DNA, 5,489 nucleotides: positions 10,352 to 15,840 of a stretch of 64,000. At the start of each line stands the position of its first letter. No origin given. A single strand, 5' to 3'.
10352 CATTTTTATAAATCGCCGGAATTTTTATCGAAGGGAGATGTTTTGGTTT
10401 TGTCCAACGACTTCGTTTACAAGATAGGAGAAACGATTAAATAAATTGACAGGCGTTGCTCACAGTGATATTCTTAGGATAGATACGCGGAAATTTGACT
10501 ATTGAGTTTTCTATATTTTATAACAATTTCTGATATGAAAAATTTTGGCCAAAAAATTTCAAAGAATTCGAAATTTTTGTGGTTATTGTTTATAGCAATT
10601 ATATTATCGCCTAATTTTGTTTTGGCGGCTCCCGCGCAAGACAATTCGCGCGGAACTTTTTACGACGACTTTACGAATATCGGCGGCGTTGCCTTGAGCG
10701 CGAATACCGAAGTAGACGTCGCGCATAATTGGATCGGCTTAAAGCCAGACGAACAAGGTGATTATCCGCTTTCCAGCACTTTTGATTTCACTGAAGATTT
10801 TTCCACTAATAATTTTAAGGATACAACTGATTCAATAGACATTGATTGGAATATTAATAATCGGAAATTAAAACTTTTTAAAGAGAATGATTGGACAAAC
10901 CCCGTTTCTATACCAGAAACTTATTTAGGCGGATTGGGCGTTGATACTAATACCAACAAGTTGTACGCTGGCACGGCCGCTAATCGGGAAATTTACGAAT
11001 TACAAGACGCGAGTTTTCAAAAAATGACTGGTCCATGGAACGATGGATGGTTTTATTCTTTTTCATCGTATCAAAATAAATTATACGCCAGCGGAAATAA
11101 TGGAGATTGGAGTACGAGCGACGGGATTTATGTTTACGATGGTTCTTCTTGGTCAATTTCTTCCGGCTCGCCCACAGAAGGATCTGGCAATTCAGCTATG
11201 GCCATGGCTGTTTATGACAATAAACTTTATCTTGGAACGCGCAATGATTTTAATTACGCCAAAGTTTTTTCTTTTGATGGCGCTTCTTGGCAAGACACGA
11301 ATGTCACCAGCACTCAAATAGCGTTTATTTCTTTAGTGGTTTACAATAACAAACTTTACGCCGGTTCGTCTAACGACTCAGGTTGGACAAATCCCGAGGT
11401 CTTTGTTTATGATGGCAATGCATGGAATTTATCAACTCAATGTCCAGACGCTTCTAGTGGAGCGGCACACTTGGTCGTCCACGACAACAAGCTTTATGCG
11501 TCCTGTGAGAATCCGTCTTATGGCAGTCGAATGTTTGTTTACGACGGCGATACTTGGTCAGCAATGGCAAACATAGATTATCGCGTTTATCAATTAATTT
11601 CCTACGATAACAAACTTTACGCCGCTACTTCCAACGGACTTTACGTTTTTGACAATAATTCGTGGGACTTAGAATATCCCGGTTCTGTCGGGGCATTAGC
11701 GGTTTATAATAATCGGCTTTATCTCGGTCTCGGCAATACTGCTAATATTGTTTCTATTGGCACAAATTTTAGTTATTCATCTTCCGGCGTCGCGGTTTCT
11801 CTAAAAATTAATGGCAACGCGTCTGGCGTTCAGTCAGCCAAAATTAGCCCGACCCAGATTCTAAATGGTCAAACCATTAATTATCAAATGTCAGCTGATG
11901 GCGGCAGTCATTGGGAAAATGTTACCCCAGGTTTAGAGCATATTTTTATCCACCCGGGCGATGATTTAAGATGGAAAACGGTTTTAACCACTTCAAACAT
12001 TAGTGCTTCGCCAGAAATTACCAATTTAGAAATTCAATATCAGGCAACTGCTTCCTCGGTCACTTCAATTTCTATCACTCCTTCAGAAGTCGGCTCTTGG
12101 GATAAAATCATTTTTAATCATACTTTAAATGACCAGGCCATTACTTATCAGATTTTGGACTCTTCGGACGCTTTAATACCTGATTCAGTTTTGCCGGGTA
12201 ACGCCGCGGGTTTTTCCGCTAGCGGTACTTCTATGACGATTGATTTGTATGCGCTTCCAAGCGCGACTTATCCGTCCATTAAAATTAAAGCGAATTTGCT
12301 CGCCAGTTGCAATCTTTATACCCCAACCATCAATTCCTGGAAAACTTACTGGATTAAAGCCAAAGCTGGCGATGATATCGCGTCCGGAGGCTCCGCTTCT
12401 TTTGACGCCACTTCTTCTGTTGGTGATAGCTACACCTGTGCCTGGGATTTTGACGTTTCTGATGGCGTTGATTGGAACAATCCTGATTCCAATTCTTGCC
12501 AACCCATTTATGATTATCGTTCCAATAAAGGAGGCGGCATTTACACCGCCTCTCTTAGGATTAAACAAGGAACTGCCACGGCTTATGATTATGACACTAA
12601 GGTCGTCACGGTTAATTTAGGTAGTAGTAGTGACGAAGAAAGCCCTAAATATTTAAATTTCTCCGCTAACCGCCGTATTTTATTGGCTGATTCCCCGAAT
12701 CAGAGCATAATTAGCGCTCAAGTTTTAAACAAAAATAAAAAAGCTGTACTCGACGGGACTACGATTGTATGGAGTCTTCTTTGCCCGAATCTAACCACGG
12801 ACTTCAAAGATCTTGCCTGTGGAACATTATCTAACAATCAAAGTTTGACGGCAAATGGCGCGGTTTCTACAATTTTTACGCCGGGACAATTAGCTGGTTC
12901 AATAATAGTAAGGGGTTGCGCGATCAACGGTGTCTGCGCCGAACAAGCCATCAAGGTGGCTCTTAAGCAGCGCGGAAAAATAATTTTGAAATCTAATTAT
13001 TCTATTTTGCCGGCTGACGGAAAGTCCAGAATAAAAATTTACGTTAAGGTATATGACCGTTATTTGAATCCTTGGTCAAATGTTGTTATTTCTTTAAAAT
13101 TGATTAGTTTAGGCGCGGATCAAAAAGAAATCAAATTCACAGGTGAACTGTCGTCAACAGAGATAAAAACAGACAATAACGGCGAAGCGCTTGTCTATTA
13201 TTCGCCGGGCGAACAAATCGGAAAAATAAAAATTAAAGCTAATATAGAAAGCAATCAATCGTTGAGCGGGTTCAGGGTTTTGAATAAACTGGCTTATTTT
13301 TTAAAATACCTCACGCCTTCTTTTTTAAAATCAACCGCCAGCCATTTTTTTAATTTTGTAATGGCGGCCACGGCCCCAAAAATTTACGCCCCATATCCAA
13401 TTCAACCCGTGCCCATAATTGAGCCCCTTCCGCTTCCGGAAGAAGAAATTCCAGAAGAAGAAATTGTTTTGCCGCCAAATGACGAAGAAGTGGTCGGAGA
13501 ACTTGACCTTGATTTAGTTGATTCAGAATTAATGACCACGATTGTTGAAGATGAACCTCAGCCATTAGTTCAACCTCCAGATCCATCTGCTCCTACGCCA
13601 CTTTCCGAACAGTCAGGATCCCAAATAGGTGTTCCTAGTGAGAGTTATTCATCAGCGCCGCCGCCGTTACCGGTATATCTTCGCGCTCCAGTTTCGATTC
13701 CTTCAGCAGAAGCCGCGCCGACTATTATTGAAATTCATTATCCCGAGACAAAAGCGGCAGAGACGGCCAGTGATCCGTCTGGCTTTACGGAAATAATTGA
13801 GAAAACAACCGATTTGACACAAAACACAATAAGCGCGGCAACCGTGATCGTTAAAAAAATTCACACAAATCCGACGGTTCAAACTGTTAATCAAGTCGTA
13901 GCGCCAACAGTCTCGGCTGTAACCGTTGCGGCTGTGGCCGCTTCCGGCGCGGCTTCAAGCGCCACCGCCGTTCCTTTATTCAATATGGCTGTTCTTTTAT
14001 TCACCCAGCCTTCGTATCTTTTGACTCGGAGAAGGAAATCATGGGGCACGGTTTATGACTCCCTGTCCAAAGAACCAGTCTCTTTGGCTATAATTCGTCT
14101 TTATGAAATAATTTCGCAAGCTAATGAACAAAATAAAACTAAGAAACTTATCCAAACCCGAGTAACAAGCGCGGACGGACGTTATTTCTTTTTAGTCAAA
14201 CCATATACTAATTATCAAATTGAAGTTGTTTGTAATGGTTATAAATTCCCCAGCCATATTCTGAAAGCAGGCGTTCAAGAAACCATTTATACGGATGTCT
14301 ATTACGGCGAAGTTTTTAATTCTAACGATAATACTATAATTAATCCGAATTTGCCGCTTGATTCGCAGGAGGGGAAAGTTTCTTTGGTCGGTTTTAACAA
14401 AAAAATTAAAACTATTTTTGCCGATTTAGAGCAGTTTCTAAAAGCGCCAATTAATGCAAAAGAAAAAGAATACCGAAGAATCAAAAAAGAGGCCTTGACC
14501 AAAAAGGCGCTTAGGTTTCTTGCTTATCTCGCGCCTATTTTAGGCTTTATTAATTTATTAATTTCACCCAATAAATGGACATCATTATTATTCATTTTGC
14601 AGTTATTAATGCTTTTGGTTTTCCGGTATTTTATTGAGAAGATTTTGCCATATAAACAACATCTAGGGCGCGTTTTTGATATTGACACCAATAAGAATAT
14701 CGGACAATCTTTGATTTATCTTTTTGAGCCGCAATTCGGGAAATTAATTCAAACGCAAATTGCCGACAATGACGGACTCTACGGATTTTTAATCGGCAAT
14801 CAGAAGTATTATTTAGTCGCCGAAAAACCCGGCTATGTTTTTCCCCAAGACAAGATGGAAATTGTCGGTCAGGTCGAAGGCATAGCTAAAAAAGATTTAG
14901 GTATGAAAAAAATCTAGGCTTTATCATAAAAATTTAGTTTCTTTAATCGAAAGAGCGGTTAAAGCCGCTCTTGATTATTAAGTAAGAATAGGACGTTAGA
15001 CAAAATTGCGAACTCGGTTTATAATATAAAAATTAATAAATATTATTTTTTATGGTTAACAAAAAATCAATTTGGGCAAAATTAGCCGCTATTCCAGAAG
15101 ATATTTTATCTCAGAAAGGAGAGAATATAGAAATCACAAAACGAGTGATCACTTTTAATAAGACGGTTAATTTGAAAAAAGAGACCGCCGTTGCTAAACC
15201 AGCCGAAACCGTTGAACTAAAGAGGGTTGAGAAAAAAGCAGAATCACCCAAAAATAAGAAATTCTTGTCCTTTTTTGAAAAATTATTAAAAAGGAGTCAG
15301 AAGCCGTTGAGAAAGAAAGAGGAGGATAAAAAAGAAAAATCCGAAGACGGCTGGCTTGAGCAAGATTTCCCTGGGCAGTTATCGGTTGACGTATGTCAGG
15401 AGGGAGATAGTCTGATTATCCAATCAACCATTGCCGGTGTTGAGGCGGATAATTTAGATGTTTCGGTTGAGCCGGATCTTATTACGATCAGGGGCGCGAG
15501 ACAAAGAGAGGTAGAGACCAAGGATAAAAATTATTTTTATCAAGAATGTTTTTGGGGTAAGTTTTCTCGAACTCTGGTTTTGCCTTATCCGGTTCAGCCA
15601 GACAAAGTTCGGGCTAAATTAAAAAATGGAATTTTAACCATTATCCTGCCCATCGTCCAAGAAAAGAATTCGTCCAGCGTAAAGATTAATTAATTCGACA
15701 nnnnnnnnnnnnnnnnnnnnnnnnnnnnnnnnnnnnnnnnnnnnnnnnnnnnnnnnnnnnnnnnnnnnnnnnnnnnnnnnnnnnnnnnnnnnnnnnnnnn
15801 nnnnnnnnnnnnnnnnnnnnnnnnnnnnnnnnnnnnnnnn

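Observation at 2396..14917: Two tandem giant paralogous surface proteins share a C-terminal anchor made of TM segments plus two CarboxypepD_reg-like domains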

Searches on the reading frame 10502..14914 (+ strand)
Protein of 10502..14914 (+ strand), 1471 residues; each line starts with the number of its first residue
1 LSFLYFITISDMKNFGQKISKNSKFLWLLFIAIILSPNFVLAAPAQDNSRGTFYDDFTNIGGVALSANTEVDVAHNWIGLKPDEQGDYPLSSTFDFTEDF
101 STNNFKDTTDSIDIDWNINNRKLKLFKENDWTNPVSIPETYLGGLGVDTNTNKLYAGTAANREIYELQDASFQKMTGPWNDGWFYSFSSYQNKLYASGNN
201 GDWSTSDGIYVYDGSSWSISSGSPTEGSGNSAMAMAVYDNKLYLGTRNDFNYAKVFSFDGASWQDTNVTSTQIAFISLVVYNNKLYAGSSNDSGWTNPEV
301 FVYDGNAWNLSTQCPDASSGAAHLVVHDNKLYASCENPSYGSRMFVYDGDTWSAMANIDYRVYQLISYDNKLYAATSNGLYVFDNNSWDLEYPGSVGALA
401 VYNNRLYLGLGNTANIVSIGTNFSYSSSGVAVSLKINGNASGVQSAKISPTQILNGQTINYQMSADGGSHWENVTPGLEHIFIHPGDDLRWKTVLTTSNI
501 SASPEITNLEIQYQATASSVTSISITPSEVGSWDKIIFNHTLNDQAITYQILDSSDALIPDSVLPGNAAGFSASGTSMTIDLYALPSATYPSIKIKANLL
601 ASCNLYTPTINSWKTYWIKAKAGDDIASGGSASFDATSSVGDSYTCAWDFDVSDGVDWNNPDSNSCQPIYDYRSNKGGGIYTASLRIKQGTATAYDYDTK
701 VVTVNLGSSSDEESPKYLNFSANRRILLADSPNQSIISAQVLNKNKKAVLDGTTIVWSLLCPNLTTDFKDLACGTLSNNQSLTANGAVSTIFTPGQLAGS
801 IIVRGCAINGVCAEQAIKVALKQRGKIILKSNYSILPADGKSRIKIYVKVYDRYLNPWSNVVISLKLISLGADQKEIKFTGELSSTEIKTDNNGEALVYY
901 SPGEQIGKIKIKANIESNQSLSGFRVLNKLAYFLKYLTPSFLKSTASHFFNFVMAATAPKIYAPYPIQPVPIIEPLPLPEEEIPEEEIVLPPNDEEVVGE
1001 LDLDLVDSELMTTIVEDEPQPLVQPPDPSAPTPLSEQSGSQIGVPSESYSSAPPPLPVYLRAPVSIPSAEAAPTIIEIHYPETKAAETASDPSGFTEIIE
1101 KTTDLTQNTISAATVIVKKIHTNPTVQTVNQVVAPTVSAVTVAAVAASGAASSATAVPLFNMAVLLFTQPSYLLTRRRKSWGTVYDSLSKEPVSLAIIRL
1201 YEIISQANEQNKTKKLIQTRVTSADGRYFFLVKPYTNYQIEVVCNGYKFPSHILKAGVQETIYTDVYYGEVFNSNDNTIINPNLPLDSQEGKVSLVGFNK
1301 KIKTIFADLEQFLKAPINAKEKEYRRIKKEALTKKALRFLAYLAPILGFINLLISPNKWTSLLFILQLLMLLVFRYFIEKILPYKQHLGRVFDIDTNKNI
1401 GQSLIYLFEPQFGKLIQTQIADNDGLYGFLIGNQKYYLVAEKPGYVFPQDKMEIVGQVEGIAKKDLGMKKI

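Call 6: search_protein_families(library=pfam, proteins=[window:10502-14914:+], max_evalue=0.1)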
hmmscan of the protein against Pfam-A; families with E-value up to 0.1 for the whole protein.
window:10502-14914:+ (1471 aa): 5 families
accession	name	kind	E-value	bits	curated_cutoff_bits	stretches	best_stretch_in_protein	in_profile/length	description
PF13620.12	CarboxypepD_reg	-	6.9e-06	26.8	32.3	1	1182-1248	4-60/82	Carboxypeptidase regulatory-like domain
PF02369.22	Big_1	-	0.0012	19.3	34.9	1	837-919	12-84/93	Bacterial Ig-like domain (group 1)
PF24681.1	Kelch_KLHDC2_KLHL20_DRC7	-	0.011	15.5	50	2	183-286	105-217/221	KLHDC2/KLHL20/DRC7 Kelch-repeats domain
PF17210.9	SdrD_B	-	0.031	14.9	29.7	0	1211-1250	33-73/112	SdrD B-like domain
PF18911.6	PKD_4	-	0.065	13.7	27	0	621-704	9-85/85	PKD domain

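Call 12: search_protein_families(library=ncbifam, proteins=[window:10502-14914:+], max_evalue=1)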
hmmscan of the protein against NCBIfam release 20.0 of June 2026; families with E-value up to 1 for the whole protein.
window:10502-14914:+ (1471 aa): 1 family
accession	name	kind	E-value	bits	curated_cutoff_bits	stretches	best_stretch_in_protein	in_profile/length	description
NF045728.1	glycosyl_F510_1955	equivalog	0.0031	16.8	175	0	144-286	9-153/246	F510_1955 family glycosylhydrolase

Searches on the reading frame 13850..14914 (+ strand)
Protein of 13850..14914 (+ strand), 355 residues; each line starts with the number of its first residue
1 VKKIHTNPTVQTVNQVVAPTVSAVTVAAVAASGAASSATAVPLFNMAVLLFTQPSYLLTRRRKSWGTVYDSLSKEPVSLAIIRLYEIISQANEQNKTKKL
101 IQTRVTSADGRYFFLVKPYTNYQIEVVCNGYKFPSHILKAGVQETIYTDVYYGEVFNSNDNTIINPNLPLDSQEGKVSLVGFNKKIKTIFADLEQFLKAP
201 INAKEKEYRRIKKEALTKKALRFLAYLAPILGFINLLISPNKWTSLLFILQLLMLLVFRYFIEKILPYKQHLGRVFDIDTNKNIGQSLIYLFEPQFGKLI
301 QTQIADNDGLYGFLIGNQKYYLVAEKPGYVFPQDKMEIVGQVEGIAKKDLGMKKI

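Call 11: search_protein_families(library=pfam, proteins=[window:13850-14914:+], max_evalue=10)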
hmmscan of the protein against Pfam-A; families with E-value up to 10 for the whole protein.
window:13850-14914:+ (355 aa): 6 families
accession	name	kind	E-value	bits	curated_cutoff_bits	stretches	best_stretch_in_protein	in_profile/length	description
PF13620.12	CarboxypepD_reg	-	1.2e-06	29.2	32.3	2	66-132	4-60/82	Carboxypeptidase regulatory-like domain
PF13715.12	CarbopepD_reg_2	-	0.00084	19.8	32.2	1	99-143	23-67/88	CarboxypepD_reg-like domain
PF17210.9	SdrD_B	-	0.0012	19.5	29.7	1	95-134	33-73/112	SdrD B-like domain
PF17339.8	PH_15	-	0.044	14.2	22.8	1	232-285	16-70/107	PH domain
PF22902.2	NOMO1-like_9th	-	0.055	13.7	27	1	301-334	30-65/75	BOS complex subunit NOMO1-like, beta sandwich domain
PF13630.11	SdpI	-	1.6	9.3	28.2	1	219-258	24-67/71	SdpI/YfhL protein family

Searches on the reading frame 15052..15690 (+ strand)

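Call 10: search_protein_families(library=pfam, proteins=[window:15052-15690:+], max_evalue=0.001)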
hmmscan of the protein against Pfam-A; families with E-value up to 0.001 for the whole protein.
window:15052-15690:+ (213 aa): 2 families
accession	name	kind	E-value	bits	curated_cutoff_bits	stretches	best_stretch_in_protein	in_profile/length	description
PF00011.27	HSP20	-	7.9e-17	61.7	20.8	1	117-211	5-100/102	Hsp20/alpha crystallin family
PF17886.7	ArsA_HSP20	-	9.1e-05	22.4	22.5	0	122-197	5-61/63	HSP20-like domain found in ArsA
